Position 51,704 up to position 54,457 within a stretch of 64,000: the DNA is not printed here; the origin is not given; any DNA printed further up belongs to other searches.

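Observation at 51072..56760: A GT2 polyprenol-phosphate sugar synthase plus two tandem 817-aa YfhO-family paralogs form a candidate three-gene envelope glycosylation module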

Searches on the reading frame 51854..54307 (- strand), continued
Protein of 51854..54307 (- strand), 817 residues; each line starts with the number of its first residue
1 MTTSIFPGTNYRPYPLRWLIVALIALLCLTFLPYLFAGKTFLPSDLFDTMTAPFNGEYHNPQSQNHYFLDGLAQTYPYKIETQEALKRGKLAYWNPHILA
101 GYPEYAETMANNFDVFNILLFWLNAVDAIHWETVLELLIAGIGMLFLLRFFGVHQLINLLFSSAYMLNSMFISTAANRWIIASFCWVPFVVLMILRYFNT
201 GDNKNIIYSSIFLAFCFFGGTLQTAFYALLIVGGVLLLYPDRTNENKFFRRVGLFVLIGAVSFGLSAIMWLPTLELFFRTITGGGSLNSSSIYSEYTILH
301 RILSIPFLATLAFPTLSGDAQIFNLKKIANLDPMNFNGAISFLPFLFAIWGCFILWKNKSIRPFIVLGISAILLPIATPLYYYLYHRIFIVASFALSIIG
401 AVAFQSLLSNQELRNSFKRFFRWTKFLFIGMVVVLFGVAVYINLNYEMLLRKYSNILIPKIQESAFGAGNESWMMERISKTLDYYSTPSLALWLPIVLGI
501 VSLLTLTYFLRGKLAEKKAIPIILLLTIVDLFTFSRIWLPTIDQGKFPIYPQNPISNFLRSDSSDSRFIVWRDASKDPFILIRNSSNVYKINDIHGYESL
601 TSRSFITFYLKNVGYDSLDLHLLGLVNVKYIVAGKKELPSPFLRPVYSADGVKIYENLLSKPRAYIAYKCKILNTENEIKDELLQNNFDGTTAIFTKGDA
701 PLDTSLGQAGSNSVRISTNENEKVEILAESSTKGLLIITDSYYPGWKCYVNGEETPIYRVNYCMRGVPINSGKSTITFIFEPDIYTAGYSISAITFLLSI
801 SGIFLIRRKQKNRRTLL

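Call 60: search_protein_families(library=pfam, proteins=[L077:1375-2277:+, L034:4215-5846:-, L071:8853-9920:+, L067:4742-6253:+, L018:3300-4781:+, L049:8460-8867:+, L026:8408-10333:+, L020:4369-4743:+, L016:5785-7002:+, L020:9048-9443:+], max_evalue=0.001)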
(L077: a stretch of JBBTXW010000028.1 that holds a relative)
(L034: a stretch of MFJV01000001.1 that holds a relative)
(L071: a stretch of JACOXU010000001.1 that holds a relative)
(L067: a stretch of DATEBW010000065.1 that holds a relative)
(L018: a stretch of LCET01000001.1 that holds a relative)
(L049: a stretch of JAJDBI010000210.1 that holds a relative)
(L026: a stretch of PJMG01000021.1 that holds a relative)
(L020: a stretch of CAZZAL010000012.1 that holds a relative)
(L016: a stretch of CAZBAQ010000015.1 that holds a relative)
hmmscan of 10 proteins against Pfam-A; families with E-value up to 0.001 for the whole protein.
L077:1375-2277:+ (300 aa): 3 families
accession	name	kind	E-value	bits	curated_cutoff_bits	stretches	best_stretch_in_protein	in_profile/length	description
PF00535.33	Glycos_transf_2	-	1.4e-24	87.4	23.3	1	5-135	1-142/168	Glycosyl transferase family 2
PF13704.12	Glyco_tranf_2_4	-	5.9e-07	30.3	27.5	1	11-90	1-87/98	Glycosyl transferase family 2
PF10111.15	Glyco_tranf_2_2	-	0.00011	22.3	27.3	1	5-103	1-110/276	Glycosyltransferase like family 2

L034:4215-5846:- (543 aa): 2 families
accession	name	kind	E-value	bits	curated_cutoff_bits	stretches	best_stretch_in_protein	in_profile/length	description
PF02366.24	PMT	-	4e-09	36.8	22.7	1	12-172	2-161/245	Dolichyl-phosphate-mannose-protein mannosyltransferase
PF13231.12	PMT_2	-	2.5e-08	34.7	26.1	1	70-229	2-157/160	Dolichyl-phosphate-mannose-protein mannosyltransferase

L071:8853-9920:+ (355 aa): 3 families
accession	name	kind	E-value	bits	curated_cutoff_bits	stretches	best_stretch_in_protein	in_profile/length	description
PF00534.26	Glycos_transf_1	-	3e-18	66.4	26.4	1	157-336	10-172/172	Glycosyl transferases group 1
PF13692.12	Glyco_trans_1_4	-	5.3e-11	43.4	27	1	163-321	2-141/142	Glycosyl transferases group 1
PF13439.12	Glyco_transf_4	-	1.1e-06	29.3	28.5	1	14-152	2-166/170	Glycosyltransferase Family 4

L067:4742-6253:+ (503 aa): 0 families

L018:3300-4781:+ (493 aa): 2 families
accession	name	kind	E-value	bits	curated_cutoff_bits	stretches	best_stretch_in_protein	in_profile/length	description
PF13440.11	Polysacc_synt_3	-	1.3e-57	195.8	23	1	49-329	5-283/293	Polysaccharide biosynthesis protein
PF01943.22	Polysacc_synt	-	8.3e-29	101.3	28.2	1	22-290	2-274/274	Polysaccharide biosynthesis protein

L049:8460-8867:+ (135 aa): 1 family
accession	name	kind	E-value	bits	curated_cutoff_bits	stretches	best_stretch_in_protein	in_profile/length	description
PF07963.17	N_methyl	-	1.7e-09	37.2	21.2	1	6-31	2-27/27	Prokaryotic N-terminal methylation motif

L026:8408-10333:+ (641 aa): 0 families

L020:4369-4743:+ (124 aa): 1 family
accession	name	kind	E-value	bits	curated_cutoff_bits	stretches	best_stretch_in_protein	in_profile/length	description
PF00072.30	Response_reg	-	1.1e-25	90.4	30.2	1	5-118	1-111/111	Response regulator receiver domain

L016:5785-7002:+ (405 aa): 1 family
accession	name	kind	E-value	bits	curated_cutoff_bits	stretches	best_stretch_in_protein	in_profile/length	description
PF00482.28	T2SSF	-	1.9e-53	180.2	25.2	2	70-193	1-125/125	Type II secretion system (T2SS), protein F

L020:9048-9443:+ (131 aa): 1 family
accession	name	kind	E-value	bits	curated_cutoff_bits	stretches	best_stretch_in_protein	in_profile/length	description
PF08334.16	T2SSG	-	3.1e-06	27.6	21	1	43-122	5-79/108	Type II secretion system (T2SS), protein G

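Call 69: search_dna_similar(query=window:51854-54307:-, collection=plasmids, mode=protein, max_evalue=0.001, max_rows=25)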
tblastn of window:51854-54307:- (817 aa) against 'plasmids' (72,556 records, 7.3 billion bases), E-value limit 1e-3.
Records with a match: 5; places in all: 5; records where one place covers at least 80% of the query: 0.
Best place of each record, by identity: <60% 5.
By first word of the organism name: Prevotella 1; Bacteroides 1; Microvirga 1; Phocaeicola 1; Bernardetia 1.
By predicted mobility (MOB-suite, as given by PLSDB): non-mobilizable 5.
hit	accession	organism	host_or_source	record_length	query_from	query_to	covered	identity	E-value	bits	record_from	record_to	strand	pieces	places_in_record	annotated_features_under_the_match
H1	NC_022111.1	Prevotella sp. oral taxon 299 str. F0039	Homo sapiens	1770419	388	812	52%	22.6%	1e-9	70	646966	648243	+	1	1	none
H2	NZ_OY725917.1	Bacteroides finegoldii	-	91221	493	815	40%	21.1%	3e-9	69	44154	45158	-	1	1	YfhO family protein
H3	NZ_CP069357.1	Microvirga sp. VF16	Vachellia farnesiana,Cell culture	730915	583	782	24%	29.6%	4e-13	82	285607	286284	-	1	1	YfhO family protein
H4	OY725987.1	Phocaeicola massiliensis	-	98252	512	782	33%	21.1%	1e-7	63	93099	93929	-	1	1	record has no annotation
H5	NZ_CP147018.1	Bernardetia sp. Wsw4-3y2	Red alga,Red algae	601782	622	794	21%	26.3%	4e-7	62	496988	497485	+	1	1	YfhO family protein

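Call 70: get_annotated_region(hit=H2, flank=5000)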
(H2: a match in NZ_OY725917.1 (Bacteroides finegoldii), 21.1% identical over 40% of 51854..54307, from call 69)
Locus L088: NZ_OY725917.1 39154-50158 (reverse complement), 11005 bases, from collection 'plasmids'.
description: Bacteroides finegoldii strain Bacteroides finegoldii TSDC17.2-1.1 plasmid 15, complete sequence
organism: Bacteroides finegoldii (NCBI taxid 338188)
taxonomy: Bacteria; Bacteroidota; Bacteroidia; Bacteroidales; Bacteroidaceae; Bacteroides; Bacteroides finegoldii
host: -; source: -; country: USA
typing (MOB-suite, as given by PLSDB): non-mobilizable
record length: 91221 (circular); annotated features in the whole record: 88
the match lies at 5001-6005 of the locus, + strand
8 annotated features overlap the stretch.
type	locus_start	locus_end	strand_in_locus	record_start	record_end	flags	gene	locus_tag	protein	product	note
CDS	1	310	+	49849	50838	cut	-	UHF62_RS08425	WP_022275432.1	adenosine kinase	-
CDS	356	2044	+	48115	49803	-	-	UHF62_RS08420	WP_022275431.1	S41 family peptidase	-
CDS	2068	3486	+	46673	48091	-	ahcY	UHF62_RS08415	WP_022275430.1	adenosylhomocysteinase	GO:0006730 - one-carbon metabolic process [Evidence IEA]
CDS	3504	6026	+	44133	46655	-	-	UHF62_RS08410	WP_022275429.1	YfhO family protein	-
CDS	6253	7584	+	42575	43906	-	-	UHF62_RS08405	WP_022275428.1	TolC family protein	GO:0055085 - transmembrane transport [Evidence IEA]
CDS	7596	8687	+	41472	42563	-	-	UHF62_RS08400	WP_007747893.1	HlyD family secretion protein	GO:0055085 - transmembrane transport [Evidence IEA]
CDS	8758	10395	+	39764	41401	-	-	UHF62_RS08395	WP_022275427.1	hypothetical protein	-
CDS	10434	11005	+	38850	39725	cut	-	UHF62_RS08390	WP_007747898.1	AraC family transcriptional regulator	GO:0006355 - regulation of DNA-templated transcription [Evidence IEA]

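Call 71: get_annotated_region(hit=H1, flank=5000)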
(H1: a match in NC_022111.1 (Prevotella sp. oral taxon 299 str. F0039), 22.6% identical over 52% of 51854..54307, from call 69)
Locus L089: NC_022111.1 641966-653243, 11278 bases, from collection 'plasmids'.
description: Prevotella sp. oral taxon 299 str. F0039 plasmid unnamed, complete sequence
organism: Prevotella sp. oral taxon 299 str. F0039 (NCBI taxid 575614)
taxonomy: Bacteria; Bacteroidota; Bacteroidia; Bacteroidales; Prevotellaceae; Prevotella; Prevotella sp. oral taxon 299; Prevotella sp. oral taxon 299 str. F0039
host: -; source: Homo sapiens; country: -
typing (MOB-suite, as given by PLSDB): non-mobilizable; replicon rep_cluster_406,rep_cluster_742,rep_cluster_90; mating-pair formation MPF_T
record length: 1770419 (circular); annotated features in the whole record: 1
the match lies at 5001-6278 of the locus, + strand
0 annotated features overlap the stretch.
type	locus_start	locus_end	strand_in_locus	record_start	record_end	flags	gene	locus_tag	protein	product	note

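Call 73: search_protein_families(library=pfam, proteins=[L088:3504-6026:+], max_evalue=0.001)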
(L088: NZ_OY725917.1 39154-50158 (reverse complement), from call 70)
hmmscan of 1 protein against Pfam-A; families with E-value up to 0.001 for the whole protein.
L088:3504-6026:+ (840 aa): 1 family
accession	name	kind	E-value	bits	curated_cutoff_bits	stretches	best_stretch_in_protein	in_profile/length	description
PF09586.16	YfhO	-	1.8e-08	33.7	28.5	1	732-806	755-830/835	Bacterial membrane protein YfhO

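Call 83: search_protein_representatives(alignment_id=A1)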
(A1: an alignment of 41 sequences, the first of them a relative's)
Query: 41 sequences, 812 profile positions. Proteins with E-value up to 0.001 (for the whole library): 88708; up to 1e-10: 62068; up to 1e-30: 25056. The best 150 are listed.
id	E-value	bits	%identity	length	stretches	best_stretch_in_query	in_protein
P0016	0.0e+00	1209.5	-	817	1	5-809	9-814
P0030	0.0e+00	1076.4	-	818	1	5-806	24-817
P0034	0.0e+00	1036.8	-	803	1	12-807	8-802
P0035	4.1e-291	984.5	-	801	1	11-811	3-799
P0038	5.6e-287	970.8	-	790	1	25-807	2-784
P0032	4.0e-271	918.4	-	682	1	4-652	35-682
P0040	8.5e-265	897.5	-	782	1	42-807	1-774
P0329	3.4e-256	869.0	-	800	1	16-807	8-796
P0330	4.2e-255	865.4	-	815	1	9-798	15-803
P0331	3.2e-253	859.2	-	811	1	8-808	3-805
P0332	5.4e-247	838.6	-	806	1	10-808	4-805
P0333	3.3e-245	832.7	-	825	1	13-806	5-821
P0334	7.1e-244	828.2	-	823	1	17-806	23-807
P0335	1.0e-237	807.9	-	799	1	13-809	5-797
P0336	3.6e-236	802.8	-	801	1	10-805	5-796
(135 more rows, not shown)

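Call 86: list_cluster_members(proteins=[P0001, P0003, P0089, P0209])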
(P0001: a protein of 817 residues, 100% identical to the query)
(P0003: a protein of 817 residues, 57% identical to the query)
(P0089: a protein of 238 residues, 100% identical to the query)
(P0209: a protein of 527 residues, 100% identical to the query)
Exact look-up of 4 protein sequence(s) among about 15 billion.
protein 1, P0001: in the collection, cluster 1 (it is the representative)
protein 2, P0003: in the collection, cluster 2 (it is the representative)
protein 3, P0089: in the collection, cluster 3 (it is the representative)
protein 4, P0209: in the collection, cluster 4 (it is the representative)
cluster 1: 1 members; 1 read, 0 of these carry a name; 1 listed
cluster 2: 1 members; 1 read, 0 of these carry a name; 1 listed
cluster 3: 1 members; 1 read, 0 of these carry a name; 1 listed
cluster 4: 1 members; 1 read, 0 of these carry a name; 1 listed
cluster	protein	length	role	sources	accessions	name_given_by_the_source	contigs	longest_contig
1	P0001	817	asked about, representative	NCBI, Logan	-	-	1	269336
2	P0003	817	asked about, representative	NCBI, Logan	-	-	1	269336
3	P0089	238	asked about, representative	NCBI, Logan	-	-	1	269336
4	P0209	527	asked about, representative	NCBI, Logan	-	-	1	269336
